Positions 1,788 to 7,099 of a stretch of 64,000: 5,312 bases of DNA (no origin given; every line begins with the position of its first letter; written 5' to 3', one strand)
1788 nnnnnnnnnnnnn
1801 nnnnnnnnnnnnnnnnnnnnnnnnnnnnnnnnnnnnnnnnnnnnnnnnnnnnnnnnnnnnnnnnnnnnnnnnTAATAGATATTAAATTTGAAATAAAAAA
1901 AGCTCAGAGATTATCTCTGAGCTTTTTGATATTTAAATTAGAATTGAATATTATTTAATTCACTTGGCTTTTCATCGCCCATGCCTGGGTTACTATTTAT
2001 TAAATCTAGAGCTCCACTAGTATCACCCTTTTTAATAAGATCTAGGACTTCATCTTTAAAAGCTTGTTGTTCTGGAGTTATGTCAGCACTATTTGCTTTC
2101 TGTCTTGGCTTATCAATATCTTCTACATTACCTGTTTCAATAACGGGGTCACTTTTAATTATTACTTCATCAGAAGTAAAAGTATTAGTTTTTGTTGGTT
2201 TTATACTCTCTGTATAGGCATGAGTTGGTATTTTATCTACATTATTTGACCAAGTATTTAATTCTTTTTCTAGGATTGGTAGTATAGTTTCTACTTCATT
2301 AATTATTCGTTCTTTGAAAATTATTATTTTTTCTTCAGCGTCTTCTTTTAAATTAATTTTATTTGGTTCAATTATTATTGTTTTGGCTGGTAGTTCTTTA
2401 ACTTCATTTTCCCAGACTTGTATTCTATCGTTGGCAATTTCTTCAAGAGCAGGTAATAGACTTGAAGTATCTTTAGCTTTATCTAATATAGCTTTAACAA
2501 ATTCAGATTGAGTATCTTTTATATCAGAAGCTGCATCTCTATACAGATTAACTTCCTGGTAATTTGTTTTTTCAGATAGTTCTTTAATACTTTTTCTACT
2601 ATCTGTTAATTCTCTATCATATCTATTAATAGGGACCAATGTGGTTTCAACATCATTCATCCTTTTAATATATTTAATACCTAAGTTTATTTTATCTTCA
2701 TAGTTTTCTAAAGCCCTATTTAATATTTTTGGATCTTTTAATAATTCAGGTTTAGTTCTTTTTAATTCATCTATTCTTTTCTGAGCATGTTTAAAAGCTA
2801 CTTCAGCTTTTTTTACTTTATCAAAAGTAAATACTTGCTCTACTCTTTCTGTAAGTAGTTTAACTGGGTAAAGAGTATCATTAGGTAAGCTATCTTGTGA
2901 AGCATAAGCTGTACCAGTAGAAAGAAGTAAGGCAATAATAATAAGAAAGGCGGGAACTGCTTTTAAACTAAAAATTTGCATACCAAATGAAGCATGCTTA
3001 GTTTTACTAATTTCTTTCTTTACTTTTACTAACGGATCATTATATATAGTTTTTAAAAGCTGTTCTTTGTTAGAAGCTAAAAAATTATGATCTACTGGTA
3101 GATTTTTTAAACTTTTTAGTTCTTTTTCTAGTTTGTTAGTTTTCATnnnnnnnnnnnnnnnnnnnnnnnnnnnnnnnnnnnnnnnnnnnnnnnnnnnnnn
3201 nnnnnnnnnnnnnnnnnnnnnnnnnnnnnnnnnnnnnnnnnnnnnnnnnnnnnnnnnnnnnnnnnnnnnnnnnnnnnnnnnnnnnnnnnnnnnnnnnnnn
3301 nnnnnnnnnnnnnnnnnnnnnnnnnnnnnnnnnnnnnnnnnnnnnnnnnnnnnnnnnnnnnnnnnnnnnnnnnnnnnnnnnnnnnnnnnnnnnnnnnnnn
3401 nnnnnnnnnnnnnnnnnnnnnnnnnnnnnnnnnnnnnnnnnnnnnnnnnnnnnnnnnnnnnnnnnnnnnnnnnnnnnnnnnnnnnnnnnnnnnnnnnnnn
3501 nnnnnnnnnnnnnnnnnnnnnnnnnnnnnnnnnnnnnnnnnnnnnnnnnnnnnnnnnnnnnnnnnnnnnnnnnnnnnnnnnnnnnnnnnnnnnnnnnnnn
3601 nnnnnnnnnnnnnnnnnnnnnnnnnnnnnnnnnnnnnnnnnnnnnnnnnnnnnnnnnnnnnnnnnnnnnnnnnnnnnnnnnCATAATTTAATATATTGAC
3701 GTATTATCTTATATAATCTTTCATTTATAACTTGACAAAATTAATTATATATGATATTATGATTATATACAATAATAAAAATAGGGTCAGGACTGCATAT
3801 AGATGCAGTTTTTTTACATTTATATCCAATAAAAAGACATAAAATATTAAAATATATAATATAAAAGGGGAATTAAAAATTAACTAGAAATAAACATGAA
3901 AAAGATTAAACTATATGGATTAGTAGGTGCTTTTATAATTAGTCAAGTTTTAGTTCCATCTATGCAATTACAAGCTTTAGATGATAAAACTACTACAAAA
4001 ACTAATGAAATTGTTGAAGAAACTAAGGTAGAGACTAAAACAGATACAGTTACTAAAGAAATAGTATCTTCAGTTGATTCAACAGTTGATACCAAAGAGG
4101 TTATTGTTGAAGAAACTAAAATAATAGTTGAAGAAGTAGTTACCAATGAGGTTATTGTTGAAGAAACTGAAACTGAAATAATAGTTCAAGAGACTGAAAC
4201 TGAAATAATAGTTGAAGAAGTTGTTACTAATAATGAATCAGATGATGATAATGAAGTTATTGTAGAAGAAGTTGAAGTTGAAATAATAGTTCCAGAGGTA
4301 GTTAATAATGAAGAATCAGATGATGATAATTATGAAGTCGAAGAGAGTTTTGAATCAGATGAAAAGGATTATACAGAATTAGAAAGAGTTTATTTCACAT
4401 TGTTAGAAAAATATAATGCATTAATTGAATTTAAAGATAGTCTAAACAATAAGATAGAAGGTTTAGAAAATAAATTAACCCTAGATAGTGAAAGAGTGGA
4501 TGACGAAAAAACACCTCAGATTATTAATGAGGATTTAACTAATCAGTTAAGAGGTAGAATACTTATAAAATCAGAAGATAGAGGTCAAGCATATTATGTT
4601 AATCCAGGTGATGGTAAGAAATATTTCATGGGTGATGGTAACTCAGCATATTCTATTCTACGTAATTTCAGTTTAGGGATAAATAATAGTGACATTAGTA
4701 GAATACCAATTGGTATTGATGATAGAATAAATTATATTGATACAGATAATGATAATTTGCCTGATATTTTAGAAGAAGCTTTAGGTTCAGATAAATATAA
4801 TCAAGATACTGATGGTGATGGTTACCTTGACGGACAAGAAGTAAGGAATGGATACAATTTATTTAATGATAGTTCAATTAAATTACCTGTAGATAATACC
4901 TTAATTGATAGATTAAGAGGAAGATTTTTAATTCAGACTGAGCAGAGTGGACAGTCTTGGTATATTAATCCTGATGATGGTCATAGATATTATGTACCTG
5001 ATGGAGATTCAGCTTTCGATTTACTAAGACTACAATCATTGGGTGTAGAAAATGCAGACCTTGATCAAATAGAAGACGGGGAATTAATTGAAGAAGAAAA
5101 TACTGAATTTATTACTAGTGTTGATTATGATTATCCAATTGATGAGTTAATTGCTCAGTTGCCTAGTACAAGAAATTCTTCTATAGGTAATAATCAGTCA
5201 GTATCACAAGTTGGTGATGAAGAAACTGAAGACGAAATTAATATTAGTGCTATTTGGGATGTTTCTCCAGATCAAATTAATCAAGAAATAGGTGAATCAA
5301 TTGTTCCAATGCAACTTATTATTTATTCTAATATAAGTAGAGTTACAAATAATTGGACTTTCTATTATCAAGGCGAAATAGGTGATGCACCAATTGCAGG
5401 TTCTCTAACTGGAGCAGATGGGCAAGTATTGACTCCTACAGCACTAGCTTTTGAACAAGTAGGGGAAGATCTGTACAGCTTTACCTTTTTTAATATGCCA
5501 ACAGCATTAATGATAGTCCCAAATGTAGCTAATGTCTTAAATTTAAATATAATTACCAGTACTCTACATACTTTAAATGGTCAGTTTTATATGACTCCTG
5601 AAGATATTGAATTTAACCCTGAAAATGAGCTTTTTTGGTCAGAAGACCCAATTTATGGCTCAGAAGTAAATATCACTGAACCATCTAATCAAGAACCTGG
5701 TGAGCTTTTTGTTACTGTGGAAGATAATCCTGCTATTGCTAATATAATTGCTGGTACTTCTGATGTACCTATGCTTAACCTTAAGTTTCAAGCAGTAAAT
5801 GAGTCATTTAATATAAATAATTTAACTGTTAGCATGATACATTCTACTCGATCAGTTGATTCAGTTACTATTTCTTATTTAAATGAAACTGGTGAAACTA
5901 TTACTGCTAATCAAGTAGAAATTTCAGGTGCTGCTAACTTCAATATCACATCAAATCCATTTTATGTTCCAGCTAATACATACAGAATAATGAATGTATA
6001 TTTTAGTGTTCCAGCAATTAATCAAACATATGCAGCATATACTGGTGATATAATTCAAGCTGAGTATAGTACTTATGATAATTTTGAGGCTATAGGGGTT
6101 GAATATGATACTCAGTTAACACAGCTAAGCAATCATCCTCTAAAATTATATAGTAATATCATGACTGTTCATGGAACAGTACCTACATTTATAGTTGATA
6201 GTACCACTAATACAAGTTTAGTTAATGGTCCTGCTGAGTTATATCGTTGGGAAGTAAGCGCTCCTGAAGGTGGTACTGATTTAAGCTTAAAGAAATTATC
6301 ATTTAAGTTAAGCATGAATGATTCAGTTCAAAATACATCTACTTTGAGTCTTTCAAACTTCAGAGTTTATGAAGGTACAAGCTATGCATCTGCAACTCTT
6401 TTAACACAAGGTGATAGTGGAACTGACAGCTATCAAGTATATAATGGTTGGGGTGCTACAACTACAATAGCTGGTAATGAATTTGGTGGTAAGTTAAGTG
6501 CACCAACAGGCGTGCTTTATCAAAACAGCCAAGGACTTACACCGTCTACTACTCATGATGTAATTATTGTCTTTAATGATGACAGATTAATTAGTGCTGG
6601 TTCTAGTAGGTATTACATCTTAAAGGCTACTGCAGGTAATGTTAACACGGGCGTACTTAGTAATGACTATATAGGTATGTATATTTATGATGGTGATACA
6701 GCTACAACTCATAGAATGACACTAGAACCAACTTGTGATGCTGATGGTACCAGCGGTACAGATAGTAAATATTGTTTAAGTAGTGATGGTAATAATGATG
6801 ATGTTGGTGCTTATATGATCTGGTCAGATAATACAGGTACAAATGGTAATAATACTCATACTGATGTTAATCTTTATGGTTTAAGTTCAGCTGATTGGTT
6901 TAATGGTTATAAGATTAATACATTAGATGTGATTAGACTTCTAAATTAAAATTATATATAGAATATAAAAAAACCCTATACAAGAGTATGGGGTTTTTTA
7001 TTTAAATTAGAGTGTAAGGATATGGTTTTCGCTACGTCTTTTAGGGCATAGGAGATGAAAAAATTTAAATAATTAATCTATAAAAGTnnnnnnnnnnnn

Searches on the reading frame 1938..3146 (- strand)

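Call 38: search_protein_families(library=pfam, proteins=[window:1938-3146:-], max_evalue=0.001)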
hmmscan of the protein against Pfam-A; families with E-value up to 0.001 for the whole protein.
window:1938-3146:- (402 aa): 1 family
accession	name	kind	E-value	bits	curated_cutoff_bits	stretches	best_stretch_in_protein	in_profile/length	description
PF18915.5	DUF5667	-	1.1e-09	39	27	1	86-194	2-96/99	Domain of unknown function (DUF5667)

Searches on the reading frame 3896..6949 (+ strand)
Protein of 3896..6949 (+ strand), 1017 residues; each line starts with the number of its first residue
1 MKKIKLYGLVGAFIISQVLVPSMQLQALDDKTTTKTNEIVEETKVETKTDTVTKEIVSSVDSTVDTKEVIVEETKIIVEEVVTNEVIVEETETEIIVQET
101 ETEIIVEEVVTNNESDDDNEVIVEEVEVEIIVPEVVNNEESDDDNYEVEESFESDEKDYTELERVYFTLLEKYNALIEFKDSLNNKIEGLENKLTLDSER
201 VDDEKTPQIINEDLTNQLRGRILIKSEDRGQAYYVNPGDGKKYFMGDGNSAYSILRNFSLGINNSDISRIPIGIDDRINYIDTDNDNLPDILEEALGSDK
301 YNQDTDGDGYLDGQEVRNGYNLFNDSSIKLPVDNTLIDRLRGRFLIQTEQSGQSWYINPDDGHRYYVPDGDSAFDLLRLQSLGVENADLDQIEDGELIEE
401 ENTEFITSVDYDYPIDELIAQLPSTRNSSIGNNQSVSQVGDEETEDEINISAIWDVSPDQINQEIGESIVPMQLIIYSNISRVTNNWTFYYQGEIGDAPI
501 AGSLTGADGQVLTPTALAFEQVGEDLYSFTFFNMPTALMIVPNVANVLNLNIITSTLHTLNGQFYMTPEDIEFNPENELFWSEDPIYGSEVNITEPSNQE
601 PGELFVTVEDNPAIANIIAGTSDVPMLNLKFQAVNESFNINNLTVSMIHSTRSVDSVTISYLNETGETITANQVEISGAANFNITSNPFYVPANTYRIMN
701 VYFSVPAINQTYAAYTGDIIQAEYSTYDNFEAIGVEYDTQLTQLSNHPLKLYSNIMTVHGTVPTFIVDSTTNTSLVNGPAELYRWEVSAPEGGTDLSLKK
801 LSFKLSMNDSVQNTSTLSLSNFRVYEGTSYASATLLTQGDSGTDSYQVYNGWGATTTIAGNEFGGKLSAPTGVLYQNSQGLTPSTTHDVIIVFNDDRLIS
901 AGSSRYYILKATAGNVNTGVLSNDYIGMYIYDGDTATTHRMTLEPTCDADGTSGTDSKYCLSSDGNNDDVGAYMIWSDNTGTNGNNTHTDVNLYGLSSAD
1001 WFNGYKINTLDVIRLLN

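Call 3: search_protein_families(library=pfam, proteins=[window:3896-6949:+], max_evalue=0.1)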
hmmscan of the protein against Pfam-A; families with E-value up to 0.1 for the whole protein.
window:3896-6949:+ (1017 aa): 3 families
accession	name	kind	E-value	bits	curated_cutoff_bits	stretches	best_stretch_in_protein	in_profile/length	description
PF18884.5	TSP3_bac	-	0.003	17.8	25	1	304-319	1-16/22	Bacterial TSP3 repeat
PF24049.1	YOMG_N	-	0.0049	17.3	27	0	332-357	45-71/89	YOMG N-terminal domain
PF02183.23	HALZ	-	0.044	14.4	28.1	1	156-194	4-42/43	Homeobox associated leucine zipper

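Call 6: search_protein_families(library=ncbifam, proteins=[window:3896-6949:+], max_evalue=0.1)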
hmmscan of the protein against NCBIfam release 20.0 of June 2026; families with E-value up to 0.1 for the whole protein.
window:3896-6949:+ (1017 aa): 1 family
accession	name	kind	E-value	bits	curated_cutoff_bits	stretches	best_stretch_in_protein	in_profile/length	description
NF033765.2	gliding_CglD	equivalog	2.7e-05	22.2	400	1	280-318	264-302/1124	adventurous gliding motility lipoprotein CglD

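Call 61: find_homologous_proteins(query=window:3896-6949:+)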
Query window:3896-6949:+ (1017 aa): 1 proteins with E <= 0.001 among 8000 candidates.
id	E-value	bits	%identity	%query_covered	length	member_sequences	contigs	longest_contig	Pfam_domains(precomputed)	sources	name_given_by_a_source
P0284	0.0e+0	2241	100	100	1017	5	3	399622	-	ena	-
